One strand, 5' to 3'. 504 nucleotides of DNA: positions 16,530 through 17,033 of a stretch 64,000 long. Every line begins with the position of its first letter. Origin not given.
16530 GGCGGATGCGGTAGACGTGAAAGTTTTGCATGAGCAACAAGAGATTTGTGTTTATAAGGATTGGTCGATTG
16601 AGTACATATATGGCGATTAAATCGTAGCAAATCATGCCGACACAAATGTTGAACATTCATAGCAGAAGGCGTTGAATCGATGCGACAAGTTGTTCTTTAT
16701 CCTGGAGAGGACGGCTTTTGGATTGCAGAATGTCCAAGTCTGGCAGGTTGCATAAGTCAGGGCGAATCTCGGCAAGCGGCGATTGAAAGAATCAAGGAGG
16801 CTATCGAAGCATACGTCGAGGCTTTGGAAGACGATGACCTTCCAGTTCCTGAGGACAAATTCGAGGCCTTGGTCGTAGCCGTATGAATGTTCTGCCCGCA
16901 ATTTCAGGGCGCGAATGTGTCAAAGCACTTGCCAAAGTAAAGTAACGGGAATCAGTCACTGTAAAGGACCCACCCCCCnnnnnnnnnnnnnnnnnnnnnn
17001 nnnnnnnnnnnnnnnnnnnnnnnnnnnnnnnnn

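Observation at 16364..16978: Low-GC islet with intact HicB antitoxin and a 20-codon HicA toxin stump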

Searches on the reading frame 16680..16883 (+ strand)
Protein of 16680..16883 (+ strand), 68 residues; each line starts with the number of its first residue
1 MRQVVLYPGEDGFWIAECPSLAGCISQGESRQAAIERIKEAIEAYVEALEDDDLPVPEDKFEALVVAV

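Call 5: search_protein_families(library=ncbifam, proteins=[window:16680-16883:+], max_evalue=1)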
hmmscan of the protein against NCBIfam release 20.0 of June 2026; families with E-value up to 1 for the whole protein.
seq(68 aa): 0 families

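Call 6: search_protein_families(library=pfam, proteins=[window:16680-16883:+], max_evalue=1)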
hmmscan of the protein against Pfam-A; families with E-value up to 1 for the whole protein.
seq(68 aa): 7 families
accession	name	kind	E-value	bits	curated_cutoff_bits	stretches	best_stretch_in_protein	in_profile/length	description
PF15919.11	HicB_lk_antitox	-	2.3e-07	31.4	27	1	9-58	8-57/123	HicB_like antitoxin of bacterial toxin-antitoxin system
PF21748.3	UPF0150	-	0.00061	20.1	27.3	1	10-46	16-53/64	UPF0150-like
PF24113.1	DUF7387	-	0.0015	19.3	27.9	1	4-48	14-57/85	Family of unknown function (DUF7387)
PF19709.4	DUF6206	-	0.0015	18.2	30.4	1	27-64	43-80/271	Family of unknown function (DUF6206)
PF04065.20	Not3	-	0.013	15.3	25.8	1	21-64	185-228/231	Not1 N-terminal domain, CCR4-Not complex component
PF08972.17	DUF1902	-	0.031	14.8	22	1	5-44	6-45/74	Domain of unknown function (DUF1902)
PF13414.12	TPR_11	-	0.31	11.2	26.8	1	37-52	9-24/42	TPR repeat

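Call 7: find_homologous_proteins(query=window:16680-16883:+)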
Query seq(68 aa) (68 aa): 642 proteins with E <= 0.001 among 643 candidates; the best 120 are listed.
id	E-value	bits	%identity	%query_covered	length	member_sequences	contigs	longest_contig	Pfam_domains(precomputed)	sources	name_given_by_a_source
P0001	1.3e-35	138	97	100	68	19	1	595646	PF15919.12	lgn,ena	-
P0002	1.8e-35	137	96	100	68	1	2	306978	PF15919.12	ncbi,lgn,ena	-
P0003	8.3e-35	135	94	100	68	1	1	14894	PF15919.12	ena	-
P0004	1.0e-34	135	94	100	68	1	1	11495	PF15919.12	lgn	-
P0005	1.2e-34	135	96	100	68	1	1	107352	PF15919.12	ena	-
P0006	1.6e-34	134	94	100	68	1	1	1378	PF15919.12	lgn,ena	-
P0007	2.6e-34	134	93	100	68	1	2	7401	PF15919.12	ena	-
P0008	6.1e-34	132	93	100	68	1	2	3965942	PF15919.12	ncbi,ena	-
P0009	6.8e-34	132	94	100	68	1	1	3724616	PF15919.12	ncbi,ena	-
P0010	9.4e-34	132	93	100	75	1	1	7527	PF15919.12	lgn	-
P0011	2.4e-33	131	91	100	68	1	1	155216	PF15919.12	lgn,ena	-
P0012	3.1e-33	130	93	100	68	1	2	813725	PF15919.12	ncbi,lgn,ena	-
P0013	4.1e-33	130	91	100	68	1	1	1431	PF15919.12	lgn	-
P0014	5.4e-33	129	93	100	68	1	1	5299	PF15919.12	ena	-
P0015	1.5e-32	128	90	100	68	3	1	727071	PF15919.12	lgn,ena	-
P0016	2.7e-32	127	91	100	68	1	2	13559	PF15919.12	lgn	-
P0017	4.5e-32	127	91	100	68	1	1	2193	PF15919.12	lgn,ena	-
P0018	5.5e-32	126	88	100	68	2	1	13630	PF15919.12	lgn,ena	-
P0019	8.2e-32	126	87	100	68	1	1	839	PF15919.12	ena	-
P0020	8.3e-32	126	88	100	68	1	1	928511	PF15919.12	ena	-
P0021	9.0e-32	126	90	100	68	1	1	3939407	PF15919.12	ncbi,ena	-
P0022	1.2e-31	125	90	100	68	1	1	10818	PF15919.12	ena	-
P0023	2.2e-31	124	87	100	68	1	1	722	PF15919.12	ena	-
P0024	2.5e-31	124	88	100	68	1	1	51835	PF15919.12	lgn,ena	-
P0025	9.6e-31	122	88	100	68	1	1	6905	PF15919.12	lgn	-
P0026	1.1e-30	122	87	100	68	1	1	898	PF15919.12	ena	-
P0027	2.8e-30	121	82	100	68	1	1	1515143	PF15919.12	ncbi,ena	-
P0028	2.9e-30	121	87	100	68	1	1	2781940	PF15919.12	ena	-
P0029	3.3e-30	121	85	100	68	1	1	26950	PF15919.12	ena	-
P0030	5.4e-30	120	81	100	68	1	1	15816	PF15919.12,PF21748.4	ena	-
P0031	5.6e-30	120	81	100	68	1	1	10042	PF15919.12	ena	-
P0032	6.3e-30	120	81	100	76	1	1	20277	PF15919.12,PF21748.4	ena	-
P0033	6.4e-30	120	82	100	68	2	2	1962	PF15919.12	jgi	jgi:predicted RNase H-like HicB family nuclease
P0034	7.4e-30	120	81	100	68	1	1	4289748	PF15919.12,PF21748.4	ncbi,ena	-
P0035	7.5e-30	120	85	100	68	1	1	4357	PF15919.12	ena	-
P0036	7.8e-30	119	87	100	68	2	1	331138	PF15919.12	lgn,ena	-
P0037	1.1e-29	119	81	100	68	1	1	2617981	PF15919.12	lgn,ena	-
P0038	1.1e-29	119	84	100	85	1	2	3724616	PF15919.12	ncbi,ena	-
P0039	1.2e-29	119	84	100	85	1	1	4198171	PF15919.12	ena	-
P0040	1.5e-29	119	81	100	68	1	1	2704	PF15919.12,PF21748.4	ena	-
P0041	1.7e-29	118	76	100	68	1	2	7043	PF15919.12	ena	-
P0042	2.3e-29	118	79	100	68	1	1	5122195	PF15919.12,PF21748.4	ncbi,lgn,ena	-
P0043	2.4e-29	118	81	100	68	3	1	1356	PF15919.12,PF21748.4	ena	-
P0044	3.0e-29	118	81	100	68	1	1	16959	PF15919.12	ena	-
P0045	3.2e-29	118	81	100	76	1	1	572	PF15919.12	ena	-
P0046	4.6e-29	117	75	100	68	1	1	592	PF15919.12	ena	-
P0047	4.8e-29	117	75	100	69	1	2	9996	PF15919.12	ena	-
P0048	5.6e-29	117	75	100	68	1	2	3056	PF15919.12,PF21748.4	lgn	-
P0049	5.7e-29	117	82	100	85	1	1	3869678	PF15919.12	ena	-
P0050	5.7e-29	117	79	100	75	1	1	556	PF15919.12,PF21748.4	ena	-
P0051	6.1e-29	117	78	100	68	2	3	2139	PF15919.12,PF21748.4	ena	-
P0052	8.1e-29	116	79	100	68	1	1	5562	PF15919.12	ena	-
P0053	8.3e-29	116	78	100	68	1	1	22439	PF15919.12,PF21748.4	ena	-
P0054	8.9e-29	116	81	100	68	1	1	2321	PF15919.12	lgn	-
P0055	1.3e-28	116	75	100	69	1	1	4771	PF15919.12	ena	-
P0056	1.6e-28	115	75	100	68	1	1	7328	PF15919.12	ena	-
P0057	1.7e-28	115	79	100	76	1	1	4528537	PF15919.12,PF21748.4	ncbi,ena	-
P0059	2.3e-28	115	78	100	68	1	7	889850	PF15919.12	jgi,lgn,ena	jgi:predicted RNase H-like HicB family nuclease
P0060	2.5e-28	115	76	100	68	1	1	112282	PF15919.12,PF21748.4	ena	-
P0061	3.1e-28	114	76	100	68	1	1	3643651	PF15919.12,PF21748.4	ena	-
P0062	3.2e-28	114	78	100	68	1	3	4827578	PF15919.12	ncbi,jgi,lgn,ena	jgi:predicted RNase H-like HicB family nuclease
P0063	4.3e-28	114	78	100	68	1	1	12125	PF15919.12,PF21748.4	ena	-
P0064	8.3e-28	113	78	100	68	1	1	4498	PF15919.12,PF21748.4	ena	-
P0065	8.4e-28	113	74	100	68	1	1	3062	PF15919.12,PF21748.4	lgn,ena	-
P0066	8.9e-28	113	76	100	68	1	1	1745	PF15919.12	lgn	-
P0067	1.3e-27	113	75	100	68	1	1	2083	PF15919.12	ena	-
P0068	1.3e-27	113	78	100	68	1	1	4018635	PF15919.12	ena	-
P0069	1.3e-27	112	78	100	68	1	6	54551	PF15919.12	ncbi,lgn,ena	-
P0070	1.4e-27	112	76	100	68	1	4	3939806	PF15919.12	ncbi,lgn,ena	-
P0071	1.4e-27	112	76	100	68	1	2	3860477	PF15919.12,PF21748.4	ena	-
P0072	1.4e-27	112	78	100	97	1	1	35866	PF15919.12,PF21748.4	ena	-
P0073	1.6e-27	112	74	100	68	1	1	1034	PF15919.12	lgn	-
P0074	1.6e-27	112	78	100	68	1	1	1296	PF15919.12,PF21748.4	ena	-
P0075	1.8e-27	112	87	88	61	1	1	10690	PF15919.12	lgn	-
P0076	1.8e-27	112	76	100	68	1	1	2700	PF15919.12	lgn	-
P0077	1.9e-27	112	76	100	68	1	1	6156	PF15919.12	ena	-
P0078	2.0e-27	112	76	100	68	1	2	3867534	PF15919.12,PF21748.4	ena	-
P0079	2.0e-27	112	74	100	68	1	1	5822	PF15919.12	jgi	jgi:predicted RNase H-like HicB family nuclease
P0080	2.0e-27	112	75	100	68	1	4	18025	PF15919.12,PF21748.4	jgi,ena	jgi:predicted RNase H-like HicB family nuclease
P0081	2.0e-27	112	75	100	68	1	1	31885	PF15919.12,PF21748.4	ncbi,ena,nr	ncbi:MAG: type II toxin-antitoxin system HicB family antitoxin [Ignavibacteria bacterium]|nr:type II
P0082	2.1e-27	112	72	100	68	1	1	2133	PF15919.12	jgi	jgi:predicted RNase H-like HicB family nuclease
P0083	2.1e-27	112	75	100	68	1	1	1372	PF15919.12,PF21748.4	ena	-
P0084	2.2e-27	112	75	100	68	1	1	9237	PF15919.12,PF21748.4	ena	-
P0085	2.3e-27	112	68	100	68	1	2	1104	PF15919.12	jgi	jgi:predicted RNase H-like HicB family nuclease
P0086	2.3e-27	112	74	100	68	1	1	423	PF15919.12,PF21748.4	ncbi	-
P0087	2.5e-27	112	75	100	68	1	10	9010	PF15919.12,PF21748.4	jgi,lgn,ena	-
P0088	2.6e-27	112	74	100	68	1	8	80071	PF15919.12,PF21748.4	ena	-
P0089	2.8e-27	111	75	100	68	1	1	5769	PF15919.12,PF21748.4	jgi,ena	-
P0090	3.1e-27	111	75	100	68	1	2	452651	PF15919.12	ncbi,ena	-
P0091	3.1e-27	111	76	100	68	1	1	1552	PF15919.12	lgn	-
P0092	3.1e-27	111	74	100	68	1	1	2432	PF15919.12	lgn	-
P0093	3.1e-27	111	78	100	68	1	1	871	PF15919.12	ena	-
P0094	3.2e-27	111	74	100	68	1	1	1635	PF15919.12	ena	-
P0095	3.4e-27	111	74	100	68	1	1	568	PF15919.12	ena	-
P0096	3.4e-27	111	78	100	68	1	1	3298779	PF15919.12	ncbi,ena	-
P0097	4.0e-27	111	75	100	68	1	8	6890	PF15919.12,PF21748.4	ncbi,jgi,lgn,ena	-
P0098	4.0e-27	111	74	100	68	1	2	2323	PF15919.12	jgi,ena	jgi:predicted RNase H-like HicB family nuclease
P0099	4.1e-27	111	75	100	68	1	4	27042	PF15919.12,PF21748.4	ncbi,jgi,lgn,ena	ncbi:MAG: type II toxin-antitoxin system HicB family antitoxin [Bacteroidota bacterium]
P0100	4.1e-27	111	75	100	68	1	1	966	PF15919.12,PF21748.4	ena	-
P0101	4.5e-27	111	75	100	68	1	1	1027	PF15919.12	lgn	-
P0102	4.6e-27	111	72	100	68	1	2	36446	PF15919.12,PF21748.4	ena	-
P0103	4.8e-27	111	76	100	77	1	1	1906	PF15919.12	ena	-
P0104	4.8e-27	111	76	100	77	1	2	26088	PF15919.12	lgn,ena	-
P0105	4.8e-27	111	72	100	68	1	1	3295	PF15919.12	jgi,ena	-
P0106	4.8e-27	111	72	100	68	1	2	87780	PF15919.12,PF21748.4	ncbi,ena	-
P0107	5.2e-27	111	72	100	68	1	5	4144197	PF15919.12,PF21748.4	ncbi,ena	-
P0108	5.5e-27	110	74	100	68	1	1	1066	PF15919.12,PF21748.4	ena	-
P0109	5.8e-27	110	71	100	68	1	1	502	PF15919.12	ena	-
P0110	5.9e-27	110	71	100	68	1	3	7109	PF15919.12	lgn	-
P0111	5.9e-27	110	74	100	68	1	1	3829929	PF15919.12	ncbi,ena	-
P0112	6.0e-27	110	71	100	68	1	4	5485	PF15919.12,PF21748.4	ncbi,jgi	jgi:predicted RNase H-like HicB family nuclease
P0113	6.1e-27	110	74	100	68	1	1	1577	PF15919.12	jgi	jgi:predicted RNase H-like HicB family nuclease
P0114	6.2e-27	110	76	100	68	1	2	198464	PF15919.12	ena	-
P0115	6.5e-27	110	76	100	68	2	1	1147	PF15919.12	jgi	jgi:predicted RNase H-like HicB family nuclease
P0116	6.6e-27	110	74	100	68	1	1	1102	PF15919.12,PF21748.4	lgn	-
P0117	6.6e-27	110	74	100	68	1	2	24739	PF15919.12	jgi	jgi:predicted RNase H-like HicB family nuclease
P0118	6.7e-27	110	75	100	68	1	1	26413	PF15919.12,PF21748.4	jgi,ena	-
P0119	7.0e-27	110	72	100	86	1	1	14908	PF15919.12,PF21748.4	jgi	jgi:predicted RNase H-like HicB family nuclease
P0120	7.3e-27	110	74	100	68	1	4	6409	PF15919.12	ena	-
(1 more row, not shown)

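Call 8: find_encoding_contigs(protein=window:16680-16883:+, flank=10000)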
Protein seq(68 aa) (68 aa): no gene with exactly this product is on record in the collection.

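Call 9: find_encoding_contigs(protein=P0001, flank=4000, max_places=4)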
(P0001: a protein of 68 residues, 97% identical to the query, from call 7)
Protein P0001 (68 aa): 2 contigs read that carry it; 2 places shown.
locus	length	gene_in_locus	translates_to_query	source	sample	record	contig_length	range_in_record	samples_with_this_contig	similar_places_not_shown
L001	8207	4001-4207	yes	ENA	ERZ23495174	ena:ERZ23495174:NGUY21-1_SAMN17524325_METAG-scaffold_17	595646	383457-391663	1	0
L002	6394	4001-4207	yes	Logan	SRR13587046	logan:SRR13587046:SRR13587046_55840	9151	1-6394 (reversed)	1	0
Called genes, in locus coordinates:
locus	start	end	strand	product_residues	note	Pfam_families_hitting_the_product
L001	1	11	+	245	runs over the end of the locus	PF05721:PhyH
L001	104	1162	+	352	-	PF00389:2-Hacid_dh (weak), PF02826:2-Hacid_dh_C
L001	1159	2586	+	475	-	PF00884:Sulfatase, PF01663:Phosphodiest, PF16347:SGSH_C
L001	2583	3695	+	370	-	PF08240:ADH_N, PF16912:Glu_dehyd_C (faint), PF00107:ADH_zinc_N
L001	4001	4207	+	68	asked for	PF15919:HicB_lk_antitox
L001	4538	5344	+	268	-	PF05721:PhyH (faint)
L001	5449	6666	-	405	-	PF02746:MR_MLE_N, PF13378:MR_MLE_C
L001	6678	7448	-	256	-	PF05721:PhyH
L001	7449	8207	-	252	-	PF00106:adh_short, PF08659:KR, PF13561:adh_short_C2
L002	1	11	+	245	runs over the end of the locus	PF05721:PhyH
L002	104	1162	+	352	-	PF00389:2-Hacid_dh (weak), PF02826:2-Hacid_dh_C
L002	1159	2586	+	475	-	PF00884:Sulfatase, PF01663:Phosphodiest, PF16347:SGSH_C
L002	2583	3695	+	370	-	PF08240:ADH_N, PF16912:Glu_dehyd_C (faint), PF00107:ADH_zinc_N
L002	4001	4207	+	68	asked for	PF15919:HicB_lk_antitox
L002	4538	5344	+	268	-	PF05721:PhyH (faint)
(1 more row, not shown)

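Call 10: find_encoding_contigs(protein=P0002, flank=4000, max_places=4)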
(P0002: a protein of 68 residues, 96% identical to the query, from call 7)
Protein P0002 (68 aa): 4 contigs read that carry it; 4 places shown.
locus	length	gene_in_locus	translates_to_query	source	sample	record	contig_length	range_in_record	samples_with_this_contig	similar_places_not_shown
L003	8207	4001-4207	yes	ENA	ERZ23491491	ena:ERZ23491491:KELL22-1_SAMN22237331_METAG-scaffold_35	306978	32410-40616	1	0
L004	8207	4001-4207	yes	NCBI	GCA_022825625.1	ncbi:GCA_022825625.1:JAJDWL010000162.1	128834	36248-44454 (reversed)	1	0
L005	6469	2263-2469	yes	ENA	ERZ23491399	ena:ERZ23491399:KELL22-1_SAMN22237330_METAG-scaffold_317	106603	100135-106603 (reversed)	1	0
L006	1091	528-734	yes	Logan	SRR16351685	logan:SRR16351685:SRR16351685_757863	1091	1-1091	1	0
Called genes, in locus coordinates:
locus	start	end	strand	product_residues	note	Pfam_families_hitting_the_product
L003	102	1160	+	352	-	PF00389:2-Hacid_dh (weak), PF02826:2-Hacid_dh_C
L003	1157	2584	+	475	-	PF00884:Sulfatase, PF01663:Phosphodiest, PF16347:SGSH_C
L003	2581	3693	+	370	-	PF08240:ADH_N, PF16912:Glu_dehyd_C (faint), PF00107:ADH_zinc_N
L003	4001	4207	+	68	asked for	PF15919:HicB_lk_antitox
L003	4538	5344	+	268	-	PF05721:PhyH (faint)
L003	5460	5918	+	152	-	-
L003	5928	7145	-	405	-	PF02746:MR_MLE_N, PF13378:MR_MLE_C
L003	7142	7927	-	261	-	PF05721:PhyH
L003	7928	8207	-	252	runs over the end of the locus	PF00106:adh_short, PF08659:KR, PF13561:adh_short_C2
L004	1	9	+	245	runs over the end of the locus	PF05721:PhyH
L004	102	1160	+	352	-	PF00389:2-Hacid_dh (weak), PF02826:2-Hacid_dh_C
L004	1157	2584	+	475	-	PF00884:Sulfatase, PF01663:Phosphodiest, PF16347:SGSH_C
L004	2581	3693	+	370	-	PF08240:ADH_N, PF16912:Glu_dehyd_C (faint), PF00107:ADH_zinc_N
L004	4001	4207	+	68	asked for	PF15919:HicB_lk_antitox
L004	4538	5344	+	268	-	PF05721:PhyH (faint)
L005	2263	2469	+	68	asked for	PF15919:HicB_lk_antitox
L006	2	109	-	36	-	?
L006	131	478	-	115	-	-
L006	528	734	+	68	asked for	PF15919:HicB_lk_antitox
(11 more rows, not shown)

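Call 11: find_encoding_contigs(protein=P0005, flank=4000, max_places=4)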
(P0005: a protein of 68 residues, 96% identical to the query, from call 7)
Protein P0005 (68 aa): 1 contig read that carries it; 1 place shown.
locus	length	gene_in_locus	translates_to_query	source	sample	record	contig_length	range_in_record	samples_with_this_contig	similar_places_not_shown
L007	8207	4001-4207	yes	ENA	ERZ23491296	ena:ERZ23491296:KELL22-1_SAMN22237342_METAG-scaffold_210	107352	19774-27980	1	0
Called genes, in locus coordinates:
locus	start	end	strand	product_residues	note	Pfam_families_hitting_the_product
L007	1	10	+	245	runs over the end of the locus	PF05721:PhyH (weak)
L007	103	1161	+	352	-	PF00389:2-Hacid_dh (weak), PF02826:2-Hacid_dh_C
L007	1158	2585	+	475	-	PF00884:Sulfatase, PF01663:Phosphodiest, PF16347:SGSH_C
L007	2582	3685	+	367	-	PF08240:ADH_N, PF16912:Glu_dehyd_C (faint), PF00107:ADH_zinc_N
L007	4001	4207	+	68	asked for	PF15919:HicB_lk_antitox (weak)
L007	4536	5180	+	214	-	PF05721:PhyH (faint)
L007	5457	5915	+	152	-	-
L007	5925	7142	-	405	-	PF02746:MR_MLE_N, PF13378:MR_MLE_C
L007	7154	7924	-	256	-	PF05721:PhyH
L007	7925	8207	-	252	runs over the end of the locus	PF00106:adh_short, PF08659:KR, PF13561:adh_short_C2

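Call 17: find_encoding_contigs(protein=P0008, flank=5000, max_places=3)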
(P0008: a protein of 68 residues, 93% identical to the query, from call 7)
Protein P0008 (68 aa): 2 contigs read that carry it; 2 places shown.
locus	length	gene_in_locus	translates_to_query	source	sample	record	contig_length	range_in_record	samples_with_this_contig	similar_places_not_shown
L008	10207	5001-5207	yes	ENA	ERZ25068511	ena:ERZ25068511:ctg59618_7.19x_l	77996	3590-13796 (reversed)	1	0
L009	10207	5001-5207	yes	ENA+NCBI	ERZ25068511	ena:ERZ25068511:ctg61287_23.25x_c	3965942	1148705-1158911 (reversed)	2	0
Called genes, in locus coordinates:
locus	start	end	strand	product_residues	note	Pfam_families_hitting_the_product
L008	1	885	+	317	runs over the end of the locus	PF00145:DNA_methylase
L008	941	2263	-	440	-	-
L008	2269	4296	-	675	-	PF02518:HATPase_c (faint), PF13589:HATPase_c_3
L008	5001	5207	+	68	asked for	PF15919:HicB_lk_antitox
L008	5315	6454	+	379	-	PF02810:SEC-C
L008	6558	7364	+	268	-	PF05721:PhyH (faint)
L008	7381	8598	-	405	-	PF02746:MR_MLE_N, PF13378:MR_MLE_C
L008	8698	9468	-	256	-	PF05721:PhyH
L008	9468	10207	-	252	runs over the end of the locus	PF00106:adh_short, PF08659:KR, PF13561:adh_short_C2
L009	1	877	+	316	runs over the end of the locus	PF00145:DNA_methylase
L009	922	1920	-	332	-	-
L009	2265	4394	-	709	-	PF02518:HATPase_c (faint), PF13589:HATPase_c_3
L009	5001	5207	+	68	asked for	PF15919:HicB_lk_antitox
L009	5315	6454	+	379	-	PF02810:SEC-C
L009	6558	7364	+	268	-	PF05721:PhyH (faint)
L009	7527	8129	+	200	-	-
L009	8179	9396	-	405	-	PF02746:MR_MLE_N, PF13378:MR_MLE_C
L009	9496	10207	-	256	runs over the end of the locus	PF05721:PhyH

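Call 18: find_encoding_contigs(protein=P0009, flank=5000, max_places=3)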
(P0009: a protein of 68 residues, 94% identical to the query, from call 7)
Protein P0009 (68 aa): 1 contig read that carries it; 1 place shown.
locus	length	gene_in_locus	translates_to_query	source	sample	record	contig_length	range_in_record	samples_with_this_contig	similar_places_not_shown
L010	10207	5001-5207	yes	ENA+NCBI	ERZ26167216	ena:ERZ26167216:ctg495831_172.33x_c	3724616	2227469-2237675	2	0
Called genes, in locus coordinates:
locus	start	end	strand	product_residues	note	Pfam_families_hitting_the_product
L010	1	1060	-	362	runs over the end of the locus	-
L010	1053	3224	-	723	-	PF13589:HATPase_c_3, PF02518:HATPase_c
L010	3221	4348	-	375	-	PF00145:DNA_methylase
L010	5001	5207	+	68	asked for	PF15919:HicB_lk_antitox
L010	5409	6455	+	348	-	-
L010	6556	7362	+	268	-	PF05721:PhyH (faint)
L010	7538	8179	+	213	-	-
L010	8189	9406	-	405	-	PF02746:MR_MLE_N, PF13378:MR_MLE_C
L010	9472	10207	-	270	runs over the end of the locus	PF05721:PhyH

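Call 19: find_encoding_contigs(protein=P0021, flank=5000, max_places=3)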
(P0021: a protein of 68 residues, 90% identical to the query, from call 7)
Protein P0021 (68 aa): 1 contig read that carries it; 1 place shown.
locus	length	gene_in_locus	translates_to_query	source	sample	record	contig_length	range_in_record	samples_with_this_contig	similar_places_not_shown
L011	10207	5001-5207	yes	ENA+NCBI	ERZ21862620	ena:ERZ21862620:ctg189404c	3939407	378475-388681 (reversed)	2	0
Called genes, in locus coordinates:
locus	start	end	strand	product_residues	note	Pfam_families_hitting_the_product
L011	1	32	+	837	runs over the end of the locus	PF02384:N6_Mtase, PF01170:UPF0020 (weak), PF07669:Eco57I (weak), PF01420:Methylase_S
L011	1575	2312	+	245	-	PF05721:PhyH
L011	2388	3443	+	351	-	PF00389:2-Hacid_dh (weak), PF02826:2-Hacid_dh_C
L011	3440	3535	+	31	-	-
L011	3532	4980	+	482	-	PF00884:Sulfatase, PF01663:Phosphodiest (faint), PF16347:SGSH_C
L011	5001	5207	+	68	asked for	PF15919:HicB_lk_antitox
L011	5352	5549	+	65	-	PF15919:HicB_lk_antitox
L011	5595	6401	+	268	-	PF05721:PhyH (faint)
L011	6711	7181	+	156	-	-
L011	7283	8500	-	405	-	PF02746:MR_MLE_N, PF13378:MR_MLE_C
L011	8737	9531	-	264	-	PF05721:PhyH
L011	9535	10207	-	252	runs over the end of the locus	PF00106:adh_short, PF08659:KR, PF13561:adh_short_C2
